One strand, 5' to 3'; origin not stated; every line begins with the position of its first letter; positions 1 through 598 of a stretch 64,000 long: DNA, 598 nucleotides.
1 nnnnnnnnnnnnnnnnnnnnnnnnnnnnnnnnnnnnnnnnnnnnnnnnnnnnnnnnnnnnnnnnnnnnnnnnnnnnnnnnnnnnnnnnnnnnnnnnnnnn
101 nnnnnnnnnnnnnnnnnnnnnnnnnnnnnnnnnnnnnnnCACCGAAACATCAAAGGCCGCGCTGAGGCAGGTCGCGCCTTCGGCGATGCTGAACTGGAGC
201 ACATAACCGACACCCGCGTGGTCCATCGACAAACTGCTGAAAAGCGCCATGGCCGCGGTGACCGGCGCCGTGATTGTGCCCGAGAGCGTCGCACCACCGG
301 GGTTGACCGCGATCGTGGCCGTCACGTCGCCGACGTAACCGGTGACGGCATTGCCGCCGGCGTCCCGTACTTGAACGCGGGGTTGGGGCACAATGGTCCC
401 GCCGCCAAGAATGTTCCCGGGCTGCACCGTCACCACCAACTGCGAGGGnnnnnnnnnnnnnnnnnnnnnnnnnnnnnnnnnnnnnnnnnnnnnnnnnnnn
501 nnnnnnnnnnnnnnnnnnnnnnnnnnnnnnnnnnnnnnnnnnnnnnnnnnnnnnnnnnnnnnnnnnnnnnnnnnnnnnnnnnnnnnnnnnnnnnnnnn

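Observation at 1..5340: Two tandem giant paralogous surface proteins, each preceded by a duplicated promoter/leader block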

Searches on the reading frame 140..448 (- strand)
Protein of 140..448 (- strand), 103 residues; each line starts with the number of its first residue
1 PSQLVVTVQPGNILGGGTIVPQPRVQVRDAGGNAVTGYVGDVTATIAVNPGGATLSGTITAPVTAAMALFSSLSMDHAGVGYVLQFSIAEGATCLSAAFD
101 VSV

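Call 82: search_solved_structures(query=A5, max_evalue=1)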
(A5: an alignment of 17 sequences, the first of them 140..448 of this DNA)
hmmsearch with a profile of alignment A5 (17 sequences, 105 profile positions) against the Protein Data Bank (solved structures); distinct sequences matched with E-value up to 1: 0.

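Call 88: predict_structure(alignment_id=A5)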
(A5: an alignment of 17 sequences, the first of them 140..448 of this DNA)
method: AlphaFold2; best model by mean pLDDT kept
length: 103 residues; sequences in the alignment: 17
mean_pLDDT: 97.1   pTM: 0.88
mean pLDDT of the five models: 97.1, 97.0, 96.9, 96.6, 96.1
residues with pLDDT >= 90: 102; 70-90: 1; 50-70: 0; < 50: 0
segments of 3 or more residues with pLDDT < 50: none
pLDDT, mean of each block of 10 residues (from residue 1): 97 96 98 96 98 96 98 97 98 98 95
secondary structure, 60 per line:
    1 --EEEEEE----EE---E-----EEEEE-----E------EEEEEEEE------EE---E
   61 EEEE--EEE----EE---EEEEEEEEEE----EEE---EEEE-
elements in order: E3-8 E24-28 E41-48 E60-64 E67-69 E79-88 E93-95 E99-102

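Call 90: fold_search(model_id=the predicted structure, library=pdb)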
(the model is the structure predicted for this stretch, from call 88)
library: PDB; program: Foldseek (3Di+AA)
matches with E <= 10: 1292; with E <= 0.001: 1
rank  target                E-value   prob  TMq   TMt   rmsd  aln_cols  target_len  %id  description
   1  1e50_Q                9.6e-04  1.00  0.67  0.63   3.9       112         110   18  AML1/CBFbeta complex (released 2001-07-12)
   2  6qub_A                1.3e-03  1.00  0.70  0.10   3.1       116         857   13  Truncated beta-galactosidase III from Bifidobacterium bifidum in complex with galactose (released 2020-03-18)
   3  6qud                  1.3e-03  1.00  0.71  0.11   3.0       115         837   16  2-deoxy-galactose reaction intermediate of a Truncated beta-galactosidase III from Bifidobacterium bifidum (released 2020-03-18)
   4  9bey                  1.5e-03  1.00  0.69  0.11   3.8       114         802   11  Structure of a lambda-carrageenan active GH2 A in complex with inhibitor (released 2025-08-27)
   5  3wtt_A                1.5e-03  1.00  0.69  0.61   3.6       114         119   18  Crystal structure of the complex comprised of phosphorylated ETS1, RUNX1, CBFBETA, and the tcralpha gene enhancer DNA (released 2014-08-13)
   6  1h9d_A                2.3e-03  1.00  0.68  0.57   3.2       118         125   17  Aml1/cbf-beta/dna complex (released 2001-03-31)
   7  5dmy_A                2.7e-03  1.00  0.71  0.10   2.9       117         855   15  Beta-galactosidase - construct 33-930 (released 2016-10-05)
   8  1hjb_C                2.7e-03  1.00  0.68  0.59   3.7       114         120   17  CRYSTAL STRUCTURE OF RUNX-1/AML1/CBFALPHA RUNT DOMAIN AND C/EBPBETA BZIP HOMODIMER BOUND TO A DNA FRAGMENT FROM THE CS (released 2001-03-09)
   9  4l0z_A                2.7e-03  1.00  0.68  0.50   3.6       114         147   17  Crystal structure of Runx1 and Ets1 bound to TCR alpha promoter (crystal form 2) (released 2014-03-26)
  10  4l18_E                2.9e-03  1.00  0.65  0.50   3.7       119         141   16  Crystal structure of Runx1 and Ets1 bound to TCR alpha promoter (crystal form 3) (released 2014-03-26)
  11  1eao_A                3.1e-03  1.00  0.67  0.57   3.4       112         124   17  THE RUNX1 Runt domain at 1.4A resolution: a structural switch and specifically bound chloride ions modulate DNA bindin (released 2002-09-12)
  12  4l18_A                3.1e-03  1.00  0.66  0.50   3.6       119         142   16  Crystal structure of Runx1 and Ets1 bound to TCR alpha promoter (crystal form 3) (released 2014-03-26)
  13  5t98_A                3.2e-03  1.00  0.72  0.12   2.9       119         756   10  Crystal structure of BuGH2Awt (released 2017-09-13)
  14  4ypj_A                3.2e-03  1.00  0.68  0.11   4.2       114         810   13  X-ray Structure of The Mutant of Glycoside Hydrolase (released 2015-04-29)
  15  5t9g_A                3.2e-03  1.00  0.69  0.11   3.0       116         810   15  Crystal structure of BuGH2Cwt in complex with Galactoisofagomine (released 2017-09-13)
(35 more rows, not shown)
